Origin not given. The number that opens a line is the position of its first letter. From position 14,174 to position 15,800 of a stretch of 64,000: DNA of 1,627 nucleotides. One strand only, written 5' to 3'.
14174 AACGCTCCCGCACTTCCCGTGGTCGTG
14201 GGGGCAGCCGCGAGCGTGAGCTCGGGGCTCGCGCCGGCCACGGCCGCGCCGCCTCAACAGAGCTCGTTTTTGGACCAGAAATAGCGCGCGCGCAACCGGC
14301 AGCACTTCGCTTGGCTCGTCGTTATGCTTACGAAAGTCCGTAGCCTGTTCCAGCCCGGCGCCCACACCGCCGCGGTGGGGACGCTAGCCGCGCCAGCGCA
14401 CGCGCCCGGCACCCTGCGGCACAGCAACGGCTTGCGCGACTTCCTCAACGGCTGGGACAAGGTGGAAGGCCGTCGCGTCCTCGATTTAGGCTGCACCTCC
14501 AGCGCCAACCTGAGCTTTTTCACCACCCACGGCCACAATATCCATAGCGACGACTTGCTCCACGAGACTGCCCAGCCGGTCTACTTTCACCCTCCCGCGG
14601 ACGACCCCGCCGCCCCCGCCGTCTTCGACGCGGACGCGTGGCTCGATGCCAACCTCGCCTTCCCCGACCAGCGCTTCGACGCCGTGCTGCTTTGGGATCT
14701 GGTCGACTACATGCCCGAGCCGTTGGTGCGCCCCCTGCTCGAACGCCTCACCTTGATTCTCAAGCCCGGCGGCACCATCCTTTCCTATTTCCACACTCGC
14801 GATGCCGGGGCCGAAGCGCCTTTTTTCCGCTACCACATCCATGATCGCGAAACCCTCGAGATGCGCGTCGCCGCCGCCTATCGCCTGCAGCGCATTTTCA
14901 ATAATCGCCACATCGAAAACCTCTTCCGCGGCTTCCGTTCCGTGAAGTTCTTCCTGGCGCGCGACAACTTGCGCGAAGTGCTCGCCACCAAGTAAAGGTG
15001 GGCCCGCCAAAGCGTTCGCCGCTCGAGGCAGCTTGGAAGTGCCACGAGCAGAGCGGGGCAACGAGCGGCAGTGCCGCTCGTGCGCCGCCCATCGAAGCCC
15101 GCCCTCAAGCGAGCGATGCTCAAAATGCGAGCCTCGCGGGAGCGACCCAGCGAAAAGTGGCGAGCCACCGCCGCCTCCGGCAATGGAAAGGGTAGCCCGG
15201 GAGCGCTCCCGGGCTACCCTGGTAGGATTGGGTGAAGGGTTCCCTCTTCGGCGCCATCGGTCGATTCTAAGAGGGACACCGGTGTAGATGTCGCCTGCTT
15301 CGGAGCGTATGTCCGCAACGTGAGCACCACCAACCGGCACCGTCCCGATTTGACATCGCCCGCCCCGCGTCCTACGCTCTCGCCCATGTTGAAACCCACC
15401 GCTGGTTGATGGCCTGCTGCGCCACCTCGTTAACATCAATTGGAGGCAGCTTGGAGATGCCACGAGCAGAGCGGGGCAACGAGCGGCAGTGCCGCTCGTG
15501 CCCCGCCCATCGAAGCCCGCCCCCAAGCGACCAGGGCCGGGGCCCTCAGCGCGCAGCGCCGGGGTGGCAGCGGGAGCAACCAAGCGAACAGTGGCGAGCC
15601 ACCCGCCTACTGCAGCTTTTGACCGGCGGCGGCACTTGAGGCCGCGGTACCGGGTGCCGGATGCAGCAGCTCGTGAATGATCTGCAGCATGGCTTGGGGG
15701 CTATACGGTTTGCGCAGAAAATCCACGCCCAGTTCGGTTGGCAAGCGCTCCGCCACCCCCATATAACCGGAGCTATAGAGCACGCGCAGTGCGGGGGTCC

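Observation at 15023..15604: Modular 60-165 bp intergenic repeat family: seven copies in 64 kb, all in the same orientation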

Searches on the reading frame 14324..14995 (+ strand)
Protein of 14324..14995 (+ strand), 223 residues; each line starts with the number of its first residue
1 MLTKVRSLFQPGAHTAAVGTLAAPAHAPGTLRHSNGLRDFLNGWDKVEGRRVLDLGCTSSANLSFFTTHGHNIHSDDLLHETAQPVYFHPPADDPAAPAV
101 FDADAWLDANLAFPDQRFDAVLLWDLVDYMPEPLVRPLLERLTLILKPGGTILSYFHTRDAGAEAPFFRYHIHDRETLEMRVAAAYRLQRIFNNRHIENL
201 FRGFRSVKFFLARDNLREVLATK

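Call 17: find_encoding_contigs(protein=window:14324-14995:+, flank=10000, max_places=6)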
Protein window:14324-14995:+ (223 aa): 13 contigs read that carry it; 6 places shown.
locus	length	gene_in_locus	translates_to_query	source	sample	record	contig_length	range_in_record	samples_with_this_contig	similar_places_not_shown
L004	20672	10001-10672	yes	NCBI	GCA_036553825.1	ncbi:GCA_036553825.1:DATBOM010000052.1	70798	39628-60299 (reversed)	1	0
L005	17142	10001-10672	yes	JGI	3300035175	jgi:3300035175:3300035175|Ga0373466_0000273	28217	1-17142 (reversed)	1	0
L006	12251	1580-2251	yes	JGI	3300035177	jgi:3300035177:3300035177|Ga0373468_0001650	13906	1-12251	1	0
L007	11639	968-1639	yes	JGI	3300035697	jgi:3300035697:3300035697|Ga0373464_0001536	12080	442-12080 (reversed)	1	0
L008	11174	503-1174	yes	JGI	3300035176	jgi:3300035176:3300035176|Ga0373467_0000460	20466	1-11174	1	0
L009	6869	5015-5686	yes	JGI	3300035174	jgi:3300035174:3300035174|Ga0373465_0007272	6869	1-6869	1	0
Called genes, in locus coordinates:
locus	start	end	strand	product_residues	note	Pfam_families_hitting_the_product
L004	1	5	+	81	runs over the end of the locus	PF00327:Ribosomal_L30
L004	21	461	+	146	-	PF00828:Ribosomal_L27A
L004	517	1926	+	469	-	PF00344:SecY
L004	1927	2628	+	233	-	PF00406:ADK, PF13207:AAA_17, PF13238:AAA_18 (weak), PF05191:ADK_lid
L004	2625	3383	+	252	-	PF00557:Peptidase_M24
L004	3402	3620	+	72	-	PF01176:eIF-1a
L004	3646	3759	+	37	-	PF00444:Ribosomal_L36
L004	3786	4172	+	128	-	PF00416:Ribosomal_S13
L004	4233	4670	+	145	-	PF00411:Ribosomal_S11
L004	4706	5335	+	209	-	PF00163:Ribosomal_S4, PF01479:S4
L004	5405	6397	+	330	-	PF01193:RNA_pol_L, PF01000:RNA_pol_A_bac, PF03118:RNA_pol_A_CTD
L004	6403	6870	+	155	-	PF01196:Ribosomal_L17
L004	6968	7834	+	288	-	-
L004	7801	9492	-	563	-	-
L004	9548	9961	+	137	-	PF04519:Bactofilin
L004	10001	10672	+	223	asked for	PF13489:Methyltransf_23, PF13649:Methyltransf_25 (weak)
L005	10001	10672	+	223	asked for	PF13489:Methyltransf_23, PF13649:Methyltransf_25 (weak)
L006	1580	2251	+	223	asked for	PF13489:Methyltransf_23, PF13649:Methyltransf_25 (weak)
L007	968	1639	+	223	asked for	PF13489:Methyltransf_23, PF13649:Methyltransf_25 (weak)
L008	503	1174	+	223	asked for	PF13489:Methyltransf_23, PF13649:Methyltransf_25 (weak)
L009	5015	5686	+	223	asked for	PF13489:Methyltransf_23, PF13649:Methyltransf_25 (weak)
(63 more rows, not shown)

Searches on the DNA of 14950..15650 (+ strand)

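Call 18: search_rna_families(source=window, start=14950, end=15650, threshold=evalue, max_evalue=10)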
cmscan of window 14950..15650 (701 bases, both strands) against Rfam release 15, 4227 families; matches with E-value up to 10: 7.
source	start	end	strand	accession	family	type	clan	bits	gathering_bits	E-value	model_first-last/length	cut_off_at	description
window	15440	15534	-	RF04012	MIR7532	Gene; miRNA;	-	21.6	100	0.46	1-106/106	no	MIR7532 microRNA precursor family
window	15460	15515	-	RF04141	MIR8622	Gene; miRNA;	-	19.1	197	0.42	1-212/212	no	MIR8622 microRNA precursor family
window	15169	15249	-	RF03015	Transposase-2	Gene; sRNA;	-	18.9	42.7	0.27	1-69/69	no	Transposase-2 RNA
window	15176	15221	+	RF02826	Scr6925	Gene; sRNA;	-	18.8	50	1.1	1-131/131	no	Streptomyces RNA 6925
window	15057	15086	-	RF03710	mir-1451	Gene; miRNA;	-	18.7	85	4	1-92/92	no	mir-1451 microRNA precursor family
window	15471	15506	-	RF01314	mir-1227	Gene; miRNA;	-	16.8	70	6.7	1-88/88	no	mir-1227 microRNA precursor family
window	15166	15239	+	RF04119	MIR1858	Gene; miRNA;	-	15.8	137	8.2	1-197/197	no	MIR1858 microRNA precursor family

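Call 90: search_dna_similar(query=window:15441-15602:+, collection=phages, mode=distant, max_evalue=0.001)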
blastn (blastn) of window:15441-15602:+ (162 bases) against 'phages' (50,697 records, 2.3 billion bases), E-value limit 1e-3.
No match.
